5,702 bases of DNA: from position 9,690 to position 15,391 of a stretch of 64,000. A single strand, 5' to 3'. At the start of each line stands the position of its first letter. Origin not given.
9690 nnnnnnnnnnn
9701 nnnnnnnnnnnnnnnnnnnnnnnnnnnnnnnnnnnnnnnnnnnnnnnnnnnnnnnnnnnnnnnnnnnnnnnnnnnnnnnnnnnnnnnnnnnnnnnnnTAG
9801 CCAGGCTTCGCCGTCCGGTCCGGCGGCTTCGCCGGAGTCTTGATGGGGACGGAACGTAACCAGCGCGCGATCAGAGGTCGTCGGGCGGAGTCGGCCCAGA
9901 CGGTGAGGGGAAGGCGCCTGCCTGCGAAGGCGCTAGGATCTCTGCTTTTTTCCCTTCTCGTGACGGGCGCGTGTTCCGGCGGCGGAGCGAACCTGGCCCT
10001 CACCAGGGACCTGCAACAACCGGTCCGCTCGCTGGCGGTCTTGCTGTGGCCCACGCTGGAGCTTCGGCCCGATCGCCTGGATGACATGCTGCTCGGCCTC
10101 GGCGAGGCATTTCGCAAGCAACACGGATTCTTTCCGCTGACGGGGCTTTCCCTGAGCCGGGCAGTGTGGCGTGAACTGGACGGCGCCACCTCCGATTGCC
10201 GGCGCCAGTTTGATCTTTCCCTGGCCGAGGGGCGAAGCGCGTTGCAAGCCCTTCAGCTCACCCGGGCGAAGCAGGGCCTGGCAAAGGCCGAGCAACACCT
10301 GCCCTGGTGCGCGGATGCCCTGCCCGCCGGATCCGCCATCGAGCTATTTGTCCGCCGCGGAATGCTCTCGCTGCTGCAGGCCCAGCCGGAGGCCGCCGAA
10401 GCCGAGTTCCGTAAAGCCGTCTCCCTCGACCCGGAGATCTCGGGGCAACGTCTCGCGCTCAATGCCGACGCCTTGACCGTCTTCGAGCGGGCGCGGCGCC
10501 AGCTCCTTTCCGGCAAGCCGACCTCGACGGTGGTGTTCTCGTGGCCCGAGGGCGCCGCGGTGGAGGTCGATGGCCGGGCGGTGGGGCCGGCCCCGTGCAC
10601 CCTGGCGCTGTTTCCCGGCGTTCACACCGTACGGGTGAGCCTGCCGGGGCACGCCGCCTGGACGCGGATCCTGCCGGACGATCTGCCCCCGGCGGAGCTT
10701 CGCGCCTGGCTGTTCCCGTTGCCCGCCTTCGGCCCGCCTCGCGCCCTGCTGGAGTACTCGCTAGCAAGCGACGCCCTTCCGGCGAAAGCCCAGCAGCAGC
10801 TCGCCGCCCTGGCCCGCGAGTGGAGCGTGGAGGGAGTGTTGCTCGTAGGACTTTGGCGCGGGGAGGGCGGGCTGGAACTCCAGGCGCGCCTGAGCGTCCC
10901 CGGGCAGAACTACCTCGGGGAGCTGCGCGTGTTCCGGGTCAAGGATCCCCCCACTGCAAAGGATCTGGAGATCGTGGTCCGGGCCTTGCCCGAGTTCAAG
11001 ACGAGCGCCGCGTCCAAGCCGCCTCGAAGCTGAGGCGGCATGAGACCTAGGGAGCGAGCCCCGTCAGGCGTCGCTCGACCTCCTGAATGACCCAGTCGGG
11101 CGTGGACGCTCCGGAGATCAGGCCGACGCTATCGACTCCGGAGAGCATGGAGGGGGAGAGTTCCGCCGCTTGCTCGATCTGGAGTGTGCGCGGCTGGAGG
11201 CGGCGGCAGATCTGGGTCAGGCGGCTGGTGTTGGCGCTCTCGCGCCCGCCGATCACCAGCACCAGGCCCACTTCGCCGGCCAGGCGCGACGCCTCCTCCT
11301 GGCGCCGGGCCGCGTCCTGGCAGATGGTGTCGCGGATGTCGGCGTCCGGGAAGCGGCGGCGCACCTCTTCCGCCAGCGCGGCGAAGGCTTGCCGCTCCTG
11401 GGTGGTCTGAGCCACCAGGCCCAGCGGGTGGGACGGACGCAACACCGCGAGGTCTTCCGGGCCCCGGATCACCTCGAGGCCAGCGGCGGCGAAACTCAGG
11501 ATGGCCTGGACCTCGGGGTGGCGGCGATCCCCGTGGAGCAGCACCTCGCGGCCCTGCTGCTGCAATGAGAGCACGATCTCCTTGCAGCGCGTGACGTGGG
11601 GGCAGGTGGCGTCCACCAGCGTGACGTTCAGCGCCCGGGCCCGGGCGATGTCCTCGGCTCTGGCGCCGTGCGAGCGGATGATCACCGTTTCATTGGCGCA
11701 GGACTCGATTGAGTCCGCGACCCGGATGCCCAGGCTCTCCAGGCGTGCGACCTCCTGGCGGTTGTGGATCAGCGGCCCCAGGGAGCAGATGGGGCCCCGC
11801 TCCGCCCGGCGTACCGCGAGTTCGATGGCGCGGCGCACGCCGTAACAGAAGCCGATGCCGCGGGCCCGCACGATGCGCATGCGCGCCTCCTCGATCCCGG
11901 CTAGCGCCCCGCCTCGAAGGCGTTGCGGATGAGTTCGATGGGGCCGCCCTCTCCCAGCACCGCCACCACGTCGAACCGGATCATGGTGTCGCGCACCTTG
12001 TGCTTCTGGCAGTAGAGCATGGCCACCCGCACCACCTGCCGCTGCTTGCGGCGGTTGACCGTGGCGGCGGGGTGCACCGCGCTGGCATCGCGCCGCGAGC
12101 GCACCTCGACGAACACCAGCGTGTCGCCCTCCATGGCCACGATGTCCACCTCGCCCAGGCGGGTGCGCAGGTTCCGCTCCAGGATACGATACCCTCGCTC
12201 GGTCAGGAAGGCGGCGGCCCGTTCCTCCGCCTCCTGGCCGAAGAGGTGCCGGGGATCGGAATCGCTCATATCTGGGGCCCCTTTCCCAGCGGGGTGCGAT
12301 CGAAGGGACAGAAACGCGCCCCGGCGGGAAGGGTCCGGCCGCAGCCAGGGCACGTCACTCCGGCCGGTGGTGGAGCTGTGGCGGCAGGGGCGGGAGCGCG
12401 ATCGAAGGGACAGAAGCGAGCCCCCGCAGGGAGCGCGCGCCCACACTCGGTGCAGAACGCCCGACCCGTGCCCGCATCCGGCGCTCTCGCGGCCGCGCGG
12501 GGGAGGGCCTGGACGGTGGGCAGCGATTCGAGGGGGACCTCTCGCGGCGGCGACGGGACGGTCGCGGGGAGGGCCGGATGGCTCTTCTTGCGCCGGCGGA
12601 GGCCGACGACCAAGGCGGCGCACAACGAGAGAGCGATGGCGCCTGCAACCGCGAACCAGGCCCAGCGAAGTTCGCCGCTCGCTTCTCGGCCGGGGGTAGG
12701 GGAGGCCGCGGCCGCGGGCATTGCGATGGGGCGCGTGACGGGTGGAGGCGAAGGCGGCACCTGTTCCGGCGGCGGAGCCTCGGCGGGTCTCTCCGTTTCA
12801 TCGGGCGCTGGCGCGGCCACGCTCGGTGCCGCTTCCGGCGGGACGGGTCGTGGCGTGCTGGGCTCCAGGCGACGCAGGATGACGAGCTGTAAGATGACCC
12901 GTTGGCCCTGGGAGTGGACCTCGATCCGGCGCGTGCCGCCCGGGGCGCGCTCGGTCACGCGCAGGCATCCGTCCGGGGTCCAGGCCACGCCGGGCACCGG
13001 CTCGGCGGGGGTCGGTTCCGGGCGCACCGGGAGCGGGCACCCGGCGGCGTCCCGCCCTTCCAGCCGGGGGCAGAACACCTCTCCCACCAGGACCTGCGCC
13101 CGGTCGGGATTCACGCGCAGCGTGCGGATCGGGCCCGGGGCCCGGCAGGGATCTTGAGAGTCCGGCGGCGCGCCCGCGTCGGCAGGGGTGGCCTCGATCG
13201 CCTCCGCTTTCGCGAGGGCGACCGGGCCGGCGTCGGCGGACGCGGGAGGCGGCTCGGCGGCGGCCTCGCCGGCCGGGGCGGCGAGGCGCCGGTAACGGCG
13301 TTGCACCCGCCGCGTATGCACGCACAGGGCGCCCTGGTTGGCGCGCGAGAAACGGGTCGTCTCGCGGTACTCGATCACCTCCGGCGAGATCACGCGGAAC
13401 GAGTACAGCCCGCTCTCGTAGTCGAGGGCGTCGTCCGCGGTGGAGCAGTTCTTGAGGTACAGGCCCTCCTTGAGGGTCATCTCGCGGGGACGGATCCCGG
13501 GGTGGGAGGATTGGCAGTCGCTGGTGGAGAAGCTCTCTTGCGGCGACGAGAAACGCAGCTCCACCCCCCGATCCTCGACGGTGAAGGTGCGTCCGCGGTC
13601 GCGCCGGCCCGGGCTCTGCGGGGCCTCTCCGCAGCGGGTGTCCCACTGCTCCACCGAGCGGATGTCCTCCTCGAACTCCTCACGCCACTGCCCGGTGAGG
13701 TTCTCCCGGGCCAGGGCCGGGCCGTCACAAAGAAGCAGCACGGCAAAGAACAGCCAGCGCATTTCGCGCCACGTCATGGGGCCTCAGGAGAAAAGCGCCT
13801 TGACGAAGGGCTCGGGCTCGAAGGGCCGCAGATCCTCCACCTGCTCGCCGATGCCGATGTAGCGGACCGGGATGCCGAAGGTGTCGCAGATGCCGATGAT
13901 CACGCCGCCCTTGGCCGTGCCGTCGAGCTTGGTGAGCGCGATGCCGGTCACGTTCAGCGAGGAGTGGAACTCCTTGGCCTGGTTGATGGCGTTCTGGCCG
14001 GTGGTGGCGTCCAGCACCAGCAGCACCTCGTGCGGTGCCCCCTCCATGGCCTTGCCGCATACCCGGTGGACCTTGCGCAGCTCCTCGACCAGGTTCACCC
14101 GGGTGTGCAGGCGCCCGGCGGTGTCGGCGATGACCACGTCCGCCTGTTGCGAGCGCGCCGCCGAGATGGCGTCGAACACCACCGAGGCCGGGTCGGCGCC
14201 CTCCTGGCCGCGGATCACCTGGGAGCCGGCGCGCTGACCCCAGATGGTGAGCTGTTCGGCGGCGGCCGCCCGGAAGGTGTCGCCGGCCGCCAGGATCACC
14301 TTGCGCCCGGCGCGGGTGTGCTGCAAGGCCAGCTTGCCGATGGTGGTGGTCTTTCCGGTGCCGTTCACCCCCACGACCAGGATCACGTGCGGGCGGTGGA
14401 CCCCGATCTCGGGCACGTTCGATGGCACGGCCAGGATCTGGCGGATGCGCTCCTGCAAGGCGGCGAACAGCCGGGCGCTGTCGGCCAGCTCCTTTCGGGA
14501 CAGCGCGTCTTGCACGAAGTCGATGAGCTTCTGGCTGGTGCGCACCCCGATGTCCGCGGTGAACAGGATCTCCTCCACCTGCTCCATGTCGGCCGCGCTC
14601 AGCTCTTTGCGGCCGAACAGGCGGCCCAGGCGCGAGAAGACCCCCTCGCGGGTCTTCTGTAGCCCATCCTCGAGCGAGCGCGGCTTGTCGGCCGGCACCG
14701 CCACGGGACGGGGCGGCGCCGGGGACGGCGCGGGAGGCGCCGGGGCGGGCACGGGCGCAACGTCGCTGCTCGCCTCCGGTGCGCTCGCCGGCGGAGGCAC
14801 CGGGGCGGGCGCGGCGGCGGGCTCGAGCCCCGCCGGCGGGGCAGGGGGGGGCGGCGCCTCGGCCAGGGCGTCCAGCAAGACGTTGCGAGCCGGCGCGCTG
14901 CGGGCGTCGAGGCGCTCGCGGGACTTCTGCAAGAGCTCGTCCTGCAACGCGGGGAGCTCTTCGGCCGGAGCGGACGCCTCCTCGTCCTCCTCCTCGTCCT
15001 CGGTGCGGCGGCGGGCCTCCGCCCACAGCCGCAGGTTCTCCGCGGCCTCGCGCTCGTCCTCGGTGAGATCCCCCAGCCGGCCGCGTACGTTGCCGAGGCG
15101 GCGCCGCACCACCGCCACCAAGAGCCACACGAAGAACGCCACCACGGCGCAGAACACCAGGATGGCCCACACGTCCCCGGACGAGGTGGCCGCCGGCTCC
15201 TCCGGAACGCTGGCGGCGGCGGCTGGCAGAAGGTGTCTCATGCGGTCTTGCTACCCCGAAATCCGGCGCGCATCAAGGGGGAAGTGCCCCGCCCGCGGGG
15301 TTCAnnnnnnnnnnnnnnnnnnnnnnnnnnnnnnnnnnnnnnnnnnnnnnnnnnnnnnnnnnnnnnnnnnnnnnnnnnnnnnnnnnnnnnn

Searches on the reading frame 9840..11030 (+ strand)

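Call 57: search_protein_families(library=pfam, proteins=[window:9840-11030:+], max_evalue=0.001)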
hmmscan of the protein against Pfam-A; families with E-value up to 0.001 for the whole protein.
window:9840-11030:+ (397 aa): 1 family
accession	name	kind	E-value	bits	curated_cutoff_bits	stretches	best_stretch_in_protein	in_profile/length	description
PF08308.17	PEGA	-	3.1e-10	40.2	20.8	1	231-276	5-51/71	PEGA domain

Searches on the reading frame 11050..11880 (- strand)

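Call 46: search_protein_families(library=pfam, proteins=[window:11050-11880:-], max_evalue=0.001)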
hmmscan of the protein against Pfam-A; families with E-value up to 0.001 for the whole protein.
window:11050-11880:- (277 aa): 2 families
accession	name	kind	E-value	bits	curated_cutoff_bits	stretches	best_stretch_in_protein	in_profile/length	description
PF02401.23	LYTB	-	5.5e-81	272.2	24.5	1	3-272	1-266/267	LytB protein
PF04748.18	Polysacc_deac_2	-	2.1e-05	24.2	27.5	0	66-116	1-51/212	Divergent polysaccharide deacetylase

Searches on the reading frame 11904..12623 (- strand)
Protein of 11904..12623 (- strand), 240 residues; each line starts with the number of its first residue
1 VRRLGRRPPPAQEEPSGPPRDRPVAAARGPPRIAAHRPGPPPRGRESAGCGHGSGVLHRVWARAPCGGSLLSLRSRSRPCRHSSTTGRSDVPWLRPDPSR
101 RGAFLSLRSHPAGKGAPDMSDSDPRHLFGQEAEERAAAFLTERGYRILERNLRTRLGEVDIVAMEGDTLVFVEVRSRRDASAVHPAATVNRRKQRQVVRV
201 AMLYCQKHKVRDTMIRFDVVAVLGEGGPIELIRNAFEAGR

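Call 46: search_protein_families(library=pfam, proteins=[window:11904-12623:-], max_evalue=0.001)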
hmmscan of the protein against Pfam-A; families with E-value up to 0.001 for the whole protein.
window:11904-12623:- (240 aa): 1 family
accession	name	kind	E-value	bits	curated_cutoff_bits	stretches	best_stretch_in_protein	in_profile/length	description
PF02021.23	UPF0102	-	3.2e-26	91.9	23.6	1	132-222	1-80/80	Uncharacterised protein family UPF0102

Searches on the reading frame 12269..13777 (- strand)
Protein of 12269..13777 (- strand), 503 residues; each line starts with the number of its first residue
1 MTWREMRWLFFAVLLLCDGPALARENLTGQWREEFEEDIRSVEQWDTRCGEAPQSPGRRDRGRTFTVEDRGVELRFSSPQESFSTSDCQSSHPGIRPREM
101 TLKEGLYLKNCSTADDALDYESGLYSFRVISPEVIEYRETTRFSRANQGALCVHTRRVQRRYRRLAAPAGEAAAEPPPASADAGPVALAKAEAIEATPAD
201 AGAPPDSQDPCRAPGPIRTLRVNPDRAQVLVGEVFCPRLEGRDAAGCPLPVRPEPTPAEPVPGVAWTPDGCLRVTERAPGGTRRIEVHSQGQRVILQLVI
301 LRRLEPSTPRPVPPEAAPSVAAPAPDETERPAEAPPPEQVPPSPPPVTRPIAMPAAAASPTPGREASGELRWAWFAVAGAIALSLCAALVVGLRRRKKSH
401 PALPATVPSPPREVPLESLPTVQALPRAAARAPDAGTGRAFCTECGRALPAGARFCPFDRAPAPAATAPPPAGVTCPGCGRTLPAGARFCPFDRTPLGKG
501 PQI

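Call 57: search_protein_families(library=pfam, proteins=[window:12269-13777:-], max_evalue=0.001)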
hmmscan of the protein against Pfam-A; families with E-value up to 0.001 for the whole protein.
window:12269-13777:- (503 aa): 3 families
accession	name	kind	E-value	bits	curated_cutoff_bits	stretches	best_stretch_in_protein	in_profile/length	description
PF13240.11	Zn_Ribbon_1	-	8.4e-09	35.4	25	1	441-457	1-17/23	zinc-ribbon domain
PF10571.15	UPF0547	-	1.4e-07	32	29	1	475-492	2-19/26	Uncharacterised protein family UPF0547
PF12773.13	DZR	-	1.4e-06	28.8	27.3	1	442-491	1-42/45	Double zinc ribbon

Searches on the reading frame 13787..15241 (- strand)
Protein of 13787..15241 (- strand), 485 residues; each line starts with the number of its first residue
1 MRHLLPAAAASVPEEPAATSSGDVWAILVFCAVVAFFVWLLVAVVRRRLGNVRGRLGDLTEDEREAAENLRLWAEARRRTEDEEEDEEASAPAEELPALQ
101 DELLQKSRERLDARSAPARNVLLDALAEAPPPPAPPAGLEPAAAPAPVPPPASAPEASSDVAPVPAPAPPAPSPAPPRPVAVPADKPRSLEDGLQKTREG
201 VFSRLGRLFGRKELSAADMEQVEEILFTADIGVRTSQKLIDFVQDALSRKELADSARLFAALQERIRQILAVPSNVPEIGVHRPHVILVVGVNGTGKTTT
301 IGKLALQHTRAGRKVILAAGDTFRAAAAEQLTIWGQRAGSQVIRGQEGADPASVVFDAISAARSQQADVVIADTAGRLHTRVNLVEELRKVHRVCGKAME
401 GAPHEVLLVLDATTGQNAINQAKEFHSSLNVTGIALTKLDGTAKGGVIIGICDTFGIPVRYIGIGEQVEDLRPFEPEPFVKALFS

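Call 46: search_protein_families(library=pfam, proteins=[window:13787-15241:-], max_evalue=0.001)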
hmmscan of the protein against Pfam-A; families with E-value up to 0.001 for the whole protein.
window:13787-15241:- (485 aa): 7 families
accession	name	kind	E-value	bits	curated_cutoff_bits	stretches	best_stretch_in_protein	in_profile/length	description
PF00448.28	SRP54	-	6.5e-75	251.5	22.7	1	284-484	1-195/196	SRP54-type protein, GTPase domain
PF02881.24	SRP54_N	-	3.3e-09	37.3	22.4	1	203-264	3-73/75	SRP54-type protein, helical bundle domain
PF13604.12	AAA_30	-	6.2e-06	26.5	27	1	285-380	19-102/191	AAA domain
PF13401.12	AAA_22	-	1.4e-05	25.8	27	1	284-394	5-110/130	AAA domain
PF13191.12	AAA_16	-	7.7e-05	23.7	32.6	1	282-411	22-139/167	AAA ATPase domain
PF09848.15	SLFN-g3_helicase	-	0.00024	21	24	1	285-384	2-97/354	Schlafen group 3, DNA/RNA helicase domain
PF06414.18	Zeta_toxin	-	0.00055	19.9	22.3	1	282-390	14-119/199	Zeta toxin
